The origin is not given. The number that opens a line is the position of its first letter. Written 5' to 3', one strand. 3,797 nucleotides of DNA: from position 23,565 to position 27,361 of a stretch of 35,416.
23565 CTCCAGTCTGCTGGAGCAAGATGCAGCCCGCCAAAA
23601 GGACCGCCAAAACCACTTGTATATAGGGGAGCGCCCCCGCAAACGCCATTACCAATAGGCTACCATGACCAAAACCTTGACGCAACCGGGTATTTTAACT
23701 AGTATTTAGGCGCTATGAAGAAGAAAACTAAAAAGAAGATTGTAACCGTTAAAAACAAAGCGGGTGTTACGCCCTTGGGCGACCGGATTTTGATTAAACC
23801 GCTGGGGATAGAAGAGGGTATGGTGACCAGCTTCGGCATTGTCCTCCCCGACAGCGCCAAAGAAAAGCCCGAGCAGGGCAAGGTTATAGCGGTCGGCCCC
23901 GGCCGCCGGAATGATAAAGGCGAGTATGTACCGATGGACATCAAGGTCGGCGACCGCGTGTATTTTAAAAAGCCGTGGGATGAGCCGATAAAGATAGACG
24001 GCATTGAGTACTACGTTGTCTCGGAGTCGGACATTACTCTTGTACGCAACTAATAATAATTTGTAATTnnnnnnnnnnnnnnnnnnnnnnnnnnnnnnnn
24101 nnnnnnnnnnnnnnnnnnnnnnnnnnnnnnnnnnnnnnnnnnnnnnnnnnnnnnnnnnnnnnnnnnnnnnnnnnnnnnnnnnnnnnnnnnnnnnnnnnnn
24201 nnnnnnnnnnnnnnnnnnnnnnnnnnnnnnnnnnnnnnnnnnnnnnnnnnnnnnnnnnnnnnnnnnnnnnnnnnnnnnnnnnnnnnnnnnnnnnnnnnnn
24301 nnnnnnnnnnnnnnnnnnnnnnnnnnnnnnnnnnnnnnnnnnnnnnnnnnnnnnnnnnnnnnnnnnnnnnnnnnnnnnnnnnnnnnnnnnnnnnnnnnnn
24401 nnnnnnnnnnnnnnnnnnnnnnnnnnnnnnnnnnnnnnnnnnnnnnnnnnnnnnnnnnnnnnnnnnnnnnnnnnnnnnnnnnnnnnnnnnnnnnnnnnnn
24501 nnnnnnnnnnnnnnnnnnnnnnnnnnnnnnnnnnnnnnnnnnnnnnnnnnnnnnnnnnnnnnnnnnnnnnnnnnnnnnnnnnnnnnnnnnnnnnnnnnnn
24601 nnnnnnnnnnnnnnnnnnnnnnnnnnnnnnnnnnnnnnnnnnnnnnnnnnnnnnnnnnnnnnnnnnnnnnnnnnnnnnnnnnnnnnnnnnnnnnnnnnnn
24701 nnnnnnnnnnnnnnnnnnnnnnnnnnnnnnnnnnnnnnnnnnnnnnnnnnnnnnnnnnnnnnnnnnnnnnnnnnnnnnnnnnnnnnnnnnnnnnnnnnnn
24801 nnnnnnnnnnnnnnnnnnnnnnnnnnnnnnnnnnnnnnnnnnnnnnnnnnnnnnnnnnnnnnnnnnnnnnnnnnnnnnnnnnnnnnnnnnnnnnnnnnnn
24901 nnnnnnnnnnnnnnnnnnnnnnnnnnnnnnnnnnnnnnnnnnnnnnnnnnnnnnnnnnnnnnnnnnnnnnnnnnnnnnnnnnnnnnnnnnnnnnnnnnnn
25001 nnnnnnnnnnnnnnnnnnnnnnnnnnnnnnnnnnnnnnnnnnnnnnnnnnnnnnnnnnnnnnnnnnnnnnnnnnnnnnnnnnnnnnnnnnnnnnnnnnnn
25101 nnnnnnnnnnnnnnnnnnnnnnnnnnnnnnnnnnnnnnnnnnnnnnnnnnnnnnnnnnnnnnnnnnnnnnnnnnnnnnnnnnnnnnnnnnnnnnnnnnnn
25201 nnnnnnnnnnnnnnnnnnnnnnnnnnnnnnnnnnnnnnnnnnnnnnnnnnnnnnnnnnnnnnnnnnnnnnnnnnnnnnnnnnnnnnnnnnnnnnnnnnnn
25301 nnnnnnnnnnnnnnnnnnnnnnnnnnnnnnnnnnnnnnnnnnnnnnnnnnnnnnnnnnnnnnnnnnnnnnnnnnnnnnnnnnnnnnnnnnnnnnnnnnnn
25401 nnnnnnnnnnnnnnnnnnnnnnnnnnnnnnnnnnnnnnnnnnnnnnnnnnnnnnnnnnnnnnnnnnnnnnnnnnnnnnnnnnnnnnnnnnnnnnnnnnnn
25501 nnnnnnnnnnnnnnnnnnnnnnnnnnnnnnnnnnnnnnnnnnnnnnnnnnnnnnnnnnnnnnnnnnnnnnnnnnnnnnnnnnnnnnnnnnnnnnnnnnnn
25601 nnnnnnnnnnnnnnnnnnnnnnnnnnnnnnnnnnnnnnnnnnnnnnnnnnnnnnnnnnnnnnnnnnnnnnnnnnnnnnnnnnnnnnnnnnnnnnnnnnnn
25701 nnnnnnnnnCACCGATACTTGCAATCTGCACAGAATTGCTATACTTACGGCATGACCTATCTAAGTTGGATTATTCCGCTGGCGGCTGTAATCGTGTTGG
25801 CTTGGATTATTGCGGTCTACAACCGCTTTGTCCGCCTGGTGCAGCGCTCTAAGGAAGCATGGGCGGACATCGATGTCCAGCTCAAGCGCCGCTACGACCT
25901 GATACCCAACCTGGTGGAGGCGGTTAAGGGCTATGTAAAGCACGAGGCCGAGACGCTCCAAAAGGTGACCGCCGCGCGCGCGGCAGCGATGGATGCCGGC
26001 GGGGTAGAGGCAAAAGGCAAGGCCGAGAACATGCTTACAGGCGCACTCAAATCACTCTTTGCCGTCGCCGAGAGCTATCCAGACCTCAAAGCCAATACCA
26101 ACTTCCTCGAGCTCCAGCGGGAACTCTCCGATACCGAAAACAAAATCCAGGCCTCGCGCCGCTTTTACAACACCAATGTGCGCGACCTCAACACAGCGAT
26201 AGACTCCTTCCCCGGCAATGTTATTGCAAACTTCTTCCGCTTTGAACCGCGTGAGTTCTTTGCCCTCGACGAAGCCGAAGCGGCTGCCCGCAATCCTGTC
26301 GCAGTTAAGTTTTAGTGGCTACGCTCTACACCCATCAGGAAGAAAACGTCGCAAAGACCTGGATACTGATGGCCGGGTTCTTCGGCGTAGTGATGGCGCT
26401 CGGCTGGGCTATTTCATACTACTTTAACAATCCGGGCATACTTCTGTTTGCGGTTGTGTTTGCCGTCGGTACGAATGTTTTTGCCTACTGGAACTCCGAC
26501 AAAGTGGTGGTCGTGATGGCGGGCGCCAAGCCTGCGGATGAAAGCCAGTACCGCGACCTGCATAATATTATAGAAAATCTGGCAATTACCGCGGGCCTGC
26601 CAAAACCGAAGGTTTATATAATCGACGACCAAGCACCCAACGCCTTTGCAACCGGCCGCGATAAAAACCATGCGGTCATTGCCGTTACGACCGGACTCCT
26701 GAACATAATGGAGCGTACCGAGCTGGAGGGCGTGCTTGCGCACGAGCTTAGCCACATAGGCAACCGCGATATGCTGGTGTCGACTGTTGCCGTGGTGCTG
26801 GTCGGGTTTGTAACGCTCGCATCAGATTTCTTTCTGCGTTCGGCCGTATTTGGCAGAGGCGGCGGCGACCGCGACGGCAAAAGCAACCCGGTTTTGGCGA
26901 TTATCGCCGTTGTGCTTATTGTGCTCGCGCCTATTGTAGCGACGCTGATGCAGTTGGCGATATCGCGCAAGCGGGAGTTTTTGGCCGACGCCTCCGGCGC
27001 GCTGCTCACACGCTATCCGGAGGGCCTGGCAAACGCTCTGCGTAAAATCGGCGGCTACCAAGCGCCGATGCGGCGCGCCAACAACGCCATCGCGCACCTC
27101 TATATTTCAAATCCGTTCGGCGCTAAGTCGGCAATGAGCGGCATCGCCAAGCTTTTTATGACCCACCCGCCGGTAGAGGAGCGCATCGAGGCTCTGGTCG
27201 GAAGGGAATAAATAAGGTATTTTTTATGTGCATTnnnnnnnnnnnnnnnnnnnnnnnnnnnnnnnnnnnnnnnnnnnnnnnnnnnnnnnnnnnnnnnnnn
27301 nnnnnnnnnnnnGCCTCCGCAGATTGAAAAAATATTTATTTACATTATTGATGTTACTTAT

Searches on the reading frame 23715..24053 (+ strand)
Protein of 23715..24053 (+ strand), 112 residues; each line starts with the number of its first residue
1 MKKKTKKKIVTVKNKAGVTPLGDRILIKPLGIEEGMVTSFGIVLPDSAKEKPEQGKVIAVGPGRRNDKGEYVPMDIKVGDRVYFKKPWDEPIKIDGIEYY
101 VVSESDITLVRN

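Call 83: search_protein_families(library=pfam, proteins=[window:23715-24053:+], max_evalue=0.001)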
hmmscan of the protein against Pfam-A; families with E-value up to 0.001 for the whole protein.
window:23715-24053:+ (112 aa): 1 family
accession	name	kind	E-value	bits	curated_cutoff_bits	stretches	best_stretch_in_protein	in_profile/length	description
PF00166.26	Cpn10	-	5.2e-28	97.4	21.1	1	18-109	2-91/93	Chaperonin 10 Kd subunit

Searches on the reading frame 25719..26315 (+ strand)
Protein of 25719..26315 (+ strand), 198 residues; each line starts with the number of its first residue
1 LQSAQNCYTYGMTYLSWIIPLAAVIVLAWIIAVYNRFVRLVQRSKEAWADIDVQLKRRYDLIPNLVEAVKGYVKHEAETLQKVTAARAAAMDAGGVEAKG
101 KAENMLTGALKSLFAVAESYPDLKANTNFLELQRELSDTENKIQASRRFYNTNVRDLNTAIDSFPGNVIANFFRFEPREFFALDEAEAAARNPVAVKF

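Call 83: search_protein_families(library=pfam, proteins=[window:25719-26315:+], max_evalue=0.001)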
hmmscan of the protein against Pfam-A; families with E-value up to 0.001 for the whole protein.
window:25719-26315:+ (198 aa): 1 family
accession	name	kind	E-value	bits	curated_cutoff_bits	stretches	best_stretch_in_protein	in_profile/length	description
PF04011.17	LemA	-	6.3e-61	205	26.2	1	47-198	1-149/149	LemA family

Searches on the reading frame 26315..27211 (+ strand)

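Call 83: search_protein_families(library=pfam, proteins=[window:26315-27211:+], max_evalue=0.001)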
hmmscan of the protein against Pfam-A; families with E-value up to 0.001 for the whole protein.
window:26315-27211:+ (298 aa): 2 families
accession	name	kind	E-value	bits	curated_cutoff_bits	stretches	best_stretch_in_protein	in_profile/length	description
PF01435.24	Peptidase_M48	-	7.2e-37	127.5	20.3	1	78-297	3-185/186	Peptidase family M48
PF05569.17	Peptidase_M56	-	0.00035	20.3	31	1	54-162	117-218/296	BlaR1 peptidase M56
